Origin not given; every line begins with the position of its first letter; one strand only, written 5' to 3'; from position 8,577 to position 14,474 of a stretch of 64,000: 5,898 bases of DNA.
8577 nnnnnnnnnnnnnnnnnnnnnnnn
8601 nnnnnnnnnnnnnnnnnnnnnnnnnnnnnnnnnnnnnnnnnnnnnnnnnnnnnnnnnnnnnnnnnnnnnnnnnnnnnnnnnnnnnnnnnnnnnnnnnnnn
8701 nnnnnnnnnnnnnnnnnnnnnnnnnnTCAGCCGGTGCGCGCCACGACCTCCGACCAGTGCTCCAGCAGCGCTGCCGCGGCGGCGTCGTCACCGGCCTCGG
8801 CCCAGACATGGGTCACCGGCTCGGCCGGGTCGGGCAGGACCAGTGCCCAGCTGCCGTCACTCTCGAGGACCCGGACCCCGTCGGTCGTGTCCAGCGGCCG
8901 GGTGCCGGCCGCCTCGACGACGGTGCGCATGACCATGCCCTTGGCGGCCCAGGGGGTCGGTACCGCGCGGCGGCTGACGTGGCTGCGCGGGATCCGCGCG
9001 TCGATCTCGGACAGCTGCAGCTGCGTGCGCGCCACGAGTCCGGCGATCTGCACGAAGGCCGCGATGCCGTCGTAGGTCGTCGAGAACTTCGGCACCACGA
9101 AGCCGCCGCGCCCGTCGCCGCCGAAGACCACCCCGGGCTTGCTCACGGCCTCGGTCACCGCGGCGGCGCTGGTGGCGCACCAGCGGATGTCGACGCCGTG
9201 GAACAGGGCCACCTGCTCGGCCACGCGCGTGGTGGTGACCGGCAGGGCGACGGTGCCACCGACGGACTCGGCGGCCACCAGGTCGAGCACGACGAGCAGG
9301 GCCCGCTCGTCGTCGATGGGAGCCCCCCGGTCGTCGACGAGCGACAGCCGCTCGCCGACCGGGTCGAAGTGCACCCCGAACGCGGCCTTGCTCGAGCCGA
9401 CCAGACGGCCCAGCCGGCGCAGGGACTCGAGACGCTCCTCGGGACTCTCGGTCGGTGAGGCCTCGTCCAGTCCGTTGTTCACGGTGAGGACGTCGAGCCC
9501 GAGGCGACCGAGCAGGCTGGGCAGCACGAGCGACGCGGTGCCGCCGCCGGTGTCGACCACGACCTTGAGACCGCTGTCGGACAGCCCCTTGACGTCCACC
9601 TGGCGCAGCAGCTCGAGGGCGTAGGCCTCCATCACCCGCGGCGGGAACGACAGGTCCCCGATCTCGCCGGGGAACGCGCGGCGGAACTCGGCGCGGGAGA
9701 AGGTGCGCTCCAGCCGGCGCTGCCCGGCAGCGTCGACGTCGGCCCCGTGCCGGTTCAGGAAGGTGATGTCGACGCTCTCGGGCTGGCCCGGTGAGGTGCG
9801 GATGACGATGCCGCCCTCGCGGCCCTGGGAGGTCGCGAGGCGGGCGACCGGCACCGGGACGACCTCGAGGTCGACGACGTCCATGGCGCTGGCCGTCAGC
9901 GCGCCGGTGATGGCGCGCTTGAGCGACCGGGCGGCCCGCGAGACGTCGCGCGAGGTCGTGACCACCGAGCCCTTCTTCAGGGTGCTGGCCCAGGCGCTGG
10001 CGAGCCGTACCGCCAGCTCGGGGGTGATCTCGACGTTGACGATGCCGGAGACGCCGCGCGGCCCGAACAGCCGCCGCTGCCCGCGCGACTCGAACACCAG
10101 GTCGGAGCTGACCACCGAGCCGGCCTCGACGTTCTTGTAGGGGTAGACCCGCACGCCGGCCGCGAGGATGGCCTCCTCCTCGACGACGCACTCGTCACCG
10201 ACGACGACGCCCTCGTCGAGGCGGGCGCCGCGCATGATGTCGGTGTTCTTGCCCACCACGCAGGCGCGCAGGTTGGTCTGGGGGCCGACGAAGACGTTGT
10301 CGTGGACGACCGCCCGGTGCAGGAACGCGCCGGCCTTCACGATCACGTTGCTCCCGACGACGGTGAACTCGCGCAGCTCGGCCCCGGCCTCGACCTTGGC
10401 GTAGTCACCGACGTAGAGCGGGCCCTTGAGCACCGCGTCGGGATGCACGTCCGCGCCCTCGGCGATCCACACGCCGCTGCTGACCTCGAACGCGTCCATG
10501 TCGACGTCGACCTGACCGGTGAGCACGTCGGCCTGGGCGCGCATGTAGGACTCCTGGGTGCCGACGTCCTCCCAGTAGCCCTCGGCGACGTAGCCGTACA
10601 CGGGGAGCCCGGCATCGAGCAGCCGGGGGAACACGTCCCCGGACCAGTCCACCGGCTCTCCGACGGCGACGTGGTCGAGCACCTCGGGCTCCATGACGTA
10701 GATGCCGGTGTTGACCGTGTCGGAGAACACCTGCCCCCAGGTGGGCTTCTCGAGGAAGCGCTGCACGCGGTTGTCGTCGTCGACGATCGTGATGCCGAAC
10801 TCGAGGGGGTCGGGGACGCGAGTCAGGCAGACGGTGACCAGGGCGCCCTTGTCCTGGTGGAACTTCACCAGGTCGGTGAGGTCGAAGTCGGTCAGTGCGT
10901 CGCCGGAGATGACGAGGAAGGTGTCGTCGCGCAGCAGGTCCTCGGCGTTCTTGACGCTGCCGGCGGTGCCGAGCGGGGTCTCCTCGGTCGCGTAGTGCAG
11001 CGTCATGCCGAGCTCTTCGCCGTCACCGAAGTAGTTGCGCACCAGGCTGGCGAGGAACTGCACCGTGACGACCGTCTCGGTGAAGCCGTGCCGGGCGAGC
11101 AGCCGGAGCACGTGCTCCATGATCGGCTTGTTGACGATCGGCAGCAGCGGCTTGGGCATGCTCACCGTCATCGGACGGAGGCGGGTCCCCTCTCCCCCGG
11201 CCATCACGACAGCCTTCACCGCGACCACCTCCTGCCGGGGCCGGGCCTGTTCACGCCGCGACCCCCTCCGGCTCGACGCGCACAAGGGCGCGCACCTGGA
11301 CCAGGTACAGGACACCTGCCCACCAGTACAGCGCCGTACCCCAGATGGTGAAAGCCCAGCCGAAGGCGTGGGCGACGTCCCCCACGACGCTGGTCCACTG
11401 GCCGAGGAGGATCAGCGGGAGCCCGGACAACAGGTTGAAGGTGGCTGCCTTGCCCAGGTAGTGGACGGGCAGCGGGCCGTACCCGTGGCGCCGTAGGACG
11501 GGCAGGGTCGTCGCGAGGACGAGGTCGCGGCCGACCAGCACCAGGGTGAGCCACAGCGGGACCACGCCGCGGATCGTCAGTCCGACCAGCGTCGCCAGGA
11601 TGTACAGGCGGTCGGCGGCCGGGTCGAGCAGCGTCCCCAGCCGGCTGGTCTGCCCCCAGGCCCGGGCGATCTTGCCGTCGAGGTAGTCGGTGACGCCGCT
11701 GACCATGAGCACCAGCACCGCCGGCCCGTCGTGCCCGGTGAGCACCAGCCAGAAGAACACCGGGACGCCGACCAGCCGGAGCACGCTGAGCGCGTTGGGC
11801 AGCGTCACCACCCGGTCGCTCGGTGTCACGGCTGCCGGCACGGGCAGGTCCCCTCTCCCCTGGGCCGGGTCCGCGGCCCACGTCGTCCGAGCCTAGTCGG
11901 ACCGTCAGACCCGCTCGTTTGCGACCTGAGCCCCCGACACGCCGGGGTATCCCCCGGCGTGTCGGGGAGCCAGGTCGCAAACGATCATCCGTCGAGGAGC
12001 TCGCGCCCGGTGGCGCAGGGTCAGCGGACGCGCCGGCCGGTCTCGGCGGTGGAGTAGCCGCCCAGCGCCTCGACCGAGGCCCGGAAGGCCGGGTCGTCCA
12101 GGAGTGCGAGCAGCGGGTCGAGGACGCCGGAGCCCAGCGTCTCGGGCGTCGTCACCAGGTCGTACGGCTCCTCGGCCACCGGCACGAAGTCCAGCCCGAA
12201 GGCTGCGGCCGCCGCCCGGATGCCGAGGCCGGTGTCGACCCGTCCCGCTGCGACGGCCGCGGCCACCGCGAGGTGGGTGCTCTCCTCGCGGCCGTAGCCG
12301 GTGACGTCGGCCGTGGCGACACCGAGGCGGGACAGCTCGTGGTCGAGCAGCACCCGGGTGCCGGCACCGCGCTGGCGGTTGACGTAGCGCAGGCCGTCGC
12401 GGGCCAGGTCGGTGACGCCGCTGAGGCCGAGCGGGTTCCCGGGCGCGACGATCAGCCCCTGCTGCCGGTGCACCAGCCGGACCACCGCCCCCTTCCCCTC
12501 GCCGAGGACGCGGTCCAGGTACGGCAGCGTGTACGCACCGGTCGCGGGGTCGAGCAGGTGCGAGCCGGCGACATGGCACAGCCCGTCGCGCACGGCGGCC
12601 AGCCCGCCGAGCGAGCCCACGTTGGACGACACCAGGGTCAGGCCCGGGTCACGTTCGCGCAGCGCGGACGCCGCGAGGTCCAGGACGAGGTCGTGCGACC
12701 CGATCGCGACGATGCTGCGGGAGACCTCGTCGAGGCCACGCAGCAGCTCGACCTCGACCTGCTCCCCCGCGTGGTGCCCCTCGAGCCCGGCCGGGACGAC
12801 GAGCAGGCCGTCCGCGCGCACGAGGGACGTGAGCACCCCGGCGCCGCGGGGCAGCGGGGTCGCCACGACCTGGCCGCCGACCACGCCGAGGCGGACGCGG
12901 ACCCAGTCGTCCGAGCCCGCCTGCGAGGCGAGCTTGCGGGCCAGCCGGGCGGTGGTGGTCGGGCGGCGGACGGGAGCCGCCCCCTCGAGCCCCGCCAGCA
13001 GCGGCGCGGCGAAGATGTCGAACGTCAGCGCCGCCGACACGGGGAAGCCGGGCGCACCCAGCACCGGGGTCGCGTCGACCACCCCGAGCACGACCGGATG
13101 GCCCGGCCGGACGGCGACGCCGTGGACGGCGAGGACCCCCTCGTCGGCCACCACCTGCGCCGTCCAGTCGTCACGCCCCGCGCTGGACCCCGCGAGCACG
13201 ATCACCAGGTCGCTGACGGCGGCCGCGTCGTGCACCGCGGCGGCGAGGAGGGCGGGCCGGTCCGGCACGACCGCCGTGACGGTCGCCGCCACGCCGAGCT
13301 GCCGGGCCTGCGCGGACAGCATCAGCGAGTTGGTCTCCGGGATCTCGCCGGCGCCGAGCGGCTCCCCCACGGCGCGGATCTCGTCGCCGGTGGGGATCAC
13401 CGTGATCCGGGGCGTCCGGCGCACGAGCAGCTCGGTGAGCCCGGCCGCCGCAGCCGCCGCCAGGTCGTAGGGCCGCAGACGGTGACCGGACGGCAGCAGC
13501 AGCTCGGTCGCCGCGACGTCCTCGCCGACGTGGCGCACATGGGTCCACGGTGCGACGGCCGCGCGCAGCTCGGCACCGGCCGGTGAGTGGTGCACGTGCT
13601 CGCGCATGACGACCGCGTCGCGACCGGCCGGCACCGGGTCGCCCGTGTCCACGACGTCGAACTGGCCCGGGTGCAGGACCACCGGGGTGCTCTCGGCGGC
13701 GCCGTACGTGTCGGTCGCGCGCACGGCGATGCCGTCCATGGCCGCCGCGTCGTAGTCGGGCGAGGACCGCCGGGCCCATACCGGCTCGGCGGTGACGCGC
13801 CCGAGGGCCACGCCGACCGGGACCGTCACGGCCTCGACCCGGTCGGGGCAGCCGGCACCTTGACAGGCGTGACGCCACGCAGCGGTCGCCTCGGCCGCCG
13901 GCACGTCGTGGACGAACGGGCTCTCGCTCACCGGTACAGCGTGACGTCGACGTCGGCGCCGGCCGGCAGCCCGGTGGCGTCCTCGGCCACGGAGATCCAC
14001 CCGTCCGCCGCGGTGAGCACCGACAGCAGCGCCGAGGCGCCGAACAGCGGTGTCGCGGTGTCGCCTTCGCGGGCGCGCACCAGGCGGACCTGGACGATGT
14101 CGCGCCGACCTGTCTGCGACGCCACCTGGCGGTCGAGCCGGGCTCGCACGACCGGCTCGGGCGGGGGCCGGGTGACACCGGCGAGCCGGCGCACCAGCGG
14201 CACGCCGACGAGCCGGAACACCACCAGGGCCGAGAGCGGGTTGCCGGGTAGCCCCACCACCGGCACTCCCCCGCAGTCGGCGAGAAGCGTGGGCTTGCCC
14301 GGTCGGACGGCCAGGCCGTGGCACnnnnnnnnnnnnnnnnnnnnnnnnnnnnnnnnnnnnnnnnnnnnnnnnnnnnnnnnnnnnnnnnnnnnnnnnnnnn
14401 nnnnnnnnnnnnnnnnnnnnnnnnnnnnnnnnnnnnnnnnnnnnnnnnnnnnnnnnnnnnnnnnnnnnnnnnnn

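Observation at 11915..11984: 70-bp nested-palindrome element present in two copies (second copy at 39239-39308)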

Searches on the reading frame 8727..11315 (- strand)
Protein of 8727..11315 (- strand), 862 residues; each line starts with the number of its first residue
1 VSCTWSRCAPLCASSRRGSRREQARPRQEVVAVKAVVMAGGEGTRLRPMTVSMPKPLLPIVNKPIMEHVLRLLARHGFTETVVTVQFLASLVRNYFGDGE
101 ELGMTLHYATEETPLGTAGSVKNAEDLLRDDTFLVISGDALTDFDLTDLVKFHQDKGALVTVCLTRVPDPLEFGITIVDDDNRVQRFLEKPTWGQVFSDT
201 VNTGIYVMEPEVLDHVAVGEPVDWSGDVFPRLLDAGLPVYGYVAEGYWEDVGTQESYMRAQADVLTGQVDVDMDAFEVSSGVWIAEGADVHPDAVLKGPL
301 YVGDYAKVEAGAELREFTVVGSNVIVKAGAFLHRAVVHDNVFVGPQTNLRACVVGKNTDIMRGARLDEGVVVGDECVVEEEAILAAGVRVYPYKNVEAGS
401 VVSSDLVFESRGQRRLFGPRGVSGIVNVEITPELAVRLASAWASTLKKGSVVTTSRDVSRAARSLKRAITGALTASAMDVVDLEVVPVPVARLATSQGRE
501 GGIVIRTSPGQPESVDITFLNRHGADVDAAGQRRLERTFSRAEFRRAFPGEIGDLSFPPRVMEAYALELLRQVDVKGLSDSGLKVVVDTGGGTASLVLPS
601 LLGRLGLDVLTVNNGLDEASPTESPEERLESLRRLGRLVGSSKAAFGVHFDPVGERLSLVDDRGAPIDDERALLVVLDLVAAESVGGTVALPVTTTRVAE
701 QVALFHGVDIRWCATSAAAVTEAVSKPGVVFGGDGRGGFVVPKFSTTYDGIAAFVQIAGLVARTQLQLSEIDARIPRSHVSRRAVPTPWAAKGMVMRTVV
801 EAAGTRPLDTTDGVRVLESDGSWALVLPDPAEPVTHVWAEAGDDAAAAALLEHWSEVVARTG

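Call 67: search_protein_families(library=pfam, proteins=[window:8727-11315:-], max_evalue=0.001)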
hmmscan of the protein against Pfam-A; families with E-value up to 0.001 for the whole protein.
window:8727-11315:- (862 aa): 9 families
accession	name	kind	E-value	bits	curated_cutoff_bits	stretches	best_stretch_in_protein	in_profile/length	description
PF00483.29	NTP_transferase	-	1.5e-56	192.2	21.2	1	34-265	1-243/245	Nucleotidyl transferase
PF02878.22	PGM_PMM_I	-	2e-17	63.6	22.5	1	414-545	1-137/138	Phosphoglucomutase/phosphomannomutase, alpha/beta/alpha domain I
PF02879.22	PGM_PMM_II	-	9.5e-16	58.7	29.3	1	564-664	2-103/103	Phosphoglucomutase/phosphomannomutase, alpha/beta/alpha domain II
PF25084.1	LbH_EIF2B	-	1.4e-13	51.2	54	1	282-382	4-103/105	EIF2B subunit epsilon LbH domain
PF00132.30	Hexapep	-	1.4e-12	47.2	27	0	302-333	4-35/36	Bacterial transferase hexapeptide (six repeats)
PF12804.13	NTP_transf_3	-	1.3e-09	38.8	27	1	35-152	1-110/160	MobA-like NTP transferase domain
PF02880.22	PGM_PMM_III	-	1.3e-08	35.4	20.7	1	676-772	10-108/115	Phosphoglucomutase/phosphomannomutase, alpha/beta/alpha domain III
PF25087.1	GMPPB_C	-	8e-06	26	39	1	306-397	11-101/110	GMPPB C-terminal domain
PF24894.1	Hexapep_GlmU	-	2.2e-05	25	23.3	1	318-365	35-82/104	GlmU-like, C-terminal hexapeptide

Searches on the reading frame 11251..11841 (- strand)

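Call 67: search_protein_families(library=pfam, proteins=[window:11251-11841:-], max_evalue=0.001)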
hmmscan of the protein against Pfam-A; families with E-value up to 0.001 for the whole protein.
window:11251-11841:- (196 aa): 1 family
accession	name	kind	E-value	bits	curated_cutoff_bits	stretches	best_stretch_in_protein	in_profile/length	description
PF01066.26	CDP-OH_P_transf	-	5.7e-38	131.1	22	1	13-167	2-152/152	CDP-alcohol phosphatidyltransferase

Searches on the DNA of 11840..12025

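Call 9: search_rna_families(source=window, start=11840, end=12025, threshold=evalue, max_evalue=10)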
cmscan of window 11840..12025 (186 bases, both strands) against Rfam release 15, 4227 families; matches with E-value up to 10: 25.
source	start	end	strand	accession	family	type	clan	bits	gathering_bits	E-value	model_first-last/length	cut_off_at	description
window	11915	11984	+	RF02000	MIR1846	Gene; miRNA;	-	31.1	77.5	0.00013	1-110/110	no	MIR1846 microRNA precursor family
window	11907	11988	-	RF01746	mraW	Cis-reg;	-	30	50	0.0001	1-107/107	no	mraW RNA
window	11902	11994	-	RF03175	MIR3454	Gene; miRNA;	-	29.5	142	0.00018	1-147/147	no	MIR3454 microRNA precursor family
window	11921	11978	-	RF03209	MIR9657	Gene; miRNA;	-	29.1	53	0.0034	1-85/85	no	MIR9657 microRNA precursor family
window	11920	11980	+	RF03175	MIR3454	Gene; miRNA;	-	27.7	142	0.00053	1-147/147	no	MIR3454 microRNA precursor family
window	11919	11979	+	RF00052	lin-4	Gene; miRNA;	-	27.3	40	0.0011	1-80/80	no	lin-4 microRNA precursor family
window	11915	11983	-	RF02000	MIR1846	Gene; miRNA;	-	26.8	77.5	0.0017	2-110/110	no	MIR1846 microRNA precursor family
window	11932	11967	-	RF03233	hvt-mir-H16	Gene; miRNA;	-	25.1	70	0.0026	1-64/64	no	hvt-mir-H16 microRNA precursor family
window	11916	11989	-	RF02966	DUF3268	Gene; sRNA;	-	24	65.3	0.005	1-121/121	no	DUF3268 RNA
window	11913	11986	+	RF01038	mir-1307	Gene; miRNA;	-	21.4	69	0.067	1-90/90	no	mir-1307 microRNA precursor family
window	11885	11963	+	RF01723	Rhizobiales-2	Gene; sRNA;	-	21.4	40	1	1-103/103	no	Rhizobiales-2 RNA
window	11923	11976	+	RF03488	mir-2366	Gene; miRNA;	-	19.9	68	0.17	1-83/83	no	mir-2366 microRNA precursor family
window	11922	11977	-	RF03412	mir-1915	Gene; miRNA;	-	18.4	95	1.2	1-73/73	no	mir-1915 microRNA precursor family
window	11917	12021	+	RF01530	CC3664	Gene; sRNA;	-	18.1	60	0.37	1-136/136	no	Caulobacter sRNA CC3664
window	11915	11984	-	RF04141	MIR8622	Gene; miRNA;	-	18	197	0.19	19-194/212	no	MIR8622 microRNA precursor family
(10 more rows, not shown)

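Call 71: search_rna_families(source=window, start=11880, end=12010, threshold=evalue, max_evalue=0.001, show_alignments=3)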
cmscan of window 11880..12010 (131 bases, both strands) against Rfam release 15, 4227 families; matches with E-value up to 0.001: 3.
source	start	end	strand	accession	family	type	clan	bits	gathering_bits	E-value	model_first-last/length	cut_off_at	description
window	11915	11984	+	RF02000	MIR1846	Gene; miRNA;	-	31.1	77.5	9.3e-05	1-110/110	no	MIR1846 microRNA precursor family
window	11916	11983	-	RF03698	mir-2861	Gene; miRNA;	-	30.7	89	0.00055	1-82/82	no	mir-2861 microRNA precursor family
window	11919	11979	+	RF00052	lin-4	Gene; miRNA;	-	27.3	40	0.00077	1-80/80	no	lin-4 microRNA precursor family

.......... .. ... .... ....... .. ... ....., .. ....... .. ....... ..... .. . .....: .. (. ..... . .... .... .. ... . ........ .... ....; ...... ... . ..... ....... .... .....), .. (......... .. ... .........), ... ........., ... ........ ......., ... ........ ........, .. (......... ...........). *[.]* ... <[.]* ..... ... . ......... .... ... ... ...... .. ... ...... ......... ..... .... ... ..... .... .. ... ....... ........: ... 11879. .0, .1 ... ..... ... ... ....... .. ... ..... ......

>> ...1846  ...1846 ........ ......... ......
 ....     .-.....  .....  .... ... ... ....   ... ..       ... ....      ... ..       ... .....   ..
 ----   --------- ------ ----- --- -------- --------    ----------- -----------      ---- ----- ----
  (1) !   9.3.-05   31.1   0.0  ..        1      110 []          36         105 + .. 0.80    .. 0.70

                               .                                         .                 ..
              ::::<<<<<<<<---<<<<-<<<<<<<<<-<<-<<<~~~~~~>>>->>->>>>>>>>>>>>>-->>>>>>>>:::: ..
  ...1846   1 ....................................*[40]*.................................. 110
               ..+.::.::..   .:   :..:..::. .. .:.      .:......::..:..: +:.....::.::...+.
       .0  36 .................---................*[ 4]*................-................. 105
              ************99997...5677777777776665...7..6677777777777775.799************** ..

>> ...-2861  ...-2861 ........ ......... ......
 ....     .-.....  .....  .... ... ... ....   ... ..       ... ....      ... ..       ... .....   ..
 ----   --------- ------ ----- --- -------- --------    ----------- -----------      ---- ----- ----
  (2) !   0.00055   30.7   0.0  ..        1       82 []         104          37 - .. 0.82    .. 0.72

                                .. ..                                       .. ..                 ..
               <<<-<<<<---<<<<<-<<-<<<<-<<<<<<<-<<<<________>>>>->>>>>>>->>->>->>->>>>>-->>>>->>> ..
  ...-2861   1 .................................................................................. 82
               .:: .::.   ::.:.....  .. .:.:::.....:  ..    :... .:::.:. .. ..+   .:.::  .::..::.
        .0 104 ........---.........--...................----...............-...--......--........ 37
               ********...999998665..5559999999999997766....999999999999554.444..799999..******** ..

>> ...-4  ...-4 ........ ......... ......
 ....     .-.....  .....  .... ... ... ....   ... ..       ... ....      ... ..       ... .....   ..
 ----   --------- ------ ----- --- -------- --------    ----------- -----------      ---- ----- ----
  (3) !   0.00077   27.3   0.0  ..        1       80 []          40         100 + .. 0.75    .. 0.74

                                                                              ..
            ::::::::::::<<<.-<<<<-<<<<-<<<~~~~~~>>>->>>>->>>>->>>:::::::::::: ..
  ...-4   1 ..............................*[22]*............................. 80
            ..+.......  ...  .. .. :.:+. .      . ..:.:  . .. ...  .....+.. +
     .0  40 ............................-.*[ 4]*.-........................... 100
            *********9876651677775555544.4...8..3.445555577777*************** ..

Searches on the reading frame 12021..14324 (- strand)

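Call 67: search_protein_families(library=pfam, proteins=[window:12021-14324:-], max_evalue=0.001)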
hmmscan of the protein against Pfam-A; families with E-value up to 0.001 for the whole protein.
window:12021-14324:- (767 aa): 4 families
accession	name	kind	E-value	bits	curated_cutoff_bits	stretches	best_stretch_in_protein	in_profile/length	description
PF12727.12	PBP_like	-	6.2e-69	231.5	27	1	553-742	2-192/193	PBP superfamily domain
PF03453.22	MoeA_N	-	2.4e-34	118.8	30.8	1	157-295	16-160/160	MoeA N-terminal region (domain I and II)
PF00994.29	MoCF_biosynth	-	4e-24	85.4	26.6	1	309-444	2-143/144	Probable molybdopterin binding domain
PF03454.20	MoeA_C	-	6.2e-18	65.2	22.1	1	458-528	1-72/72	MoeA C-terminal region (domain IV)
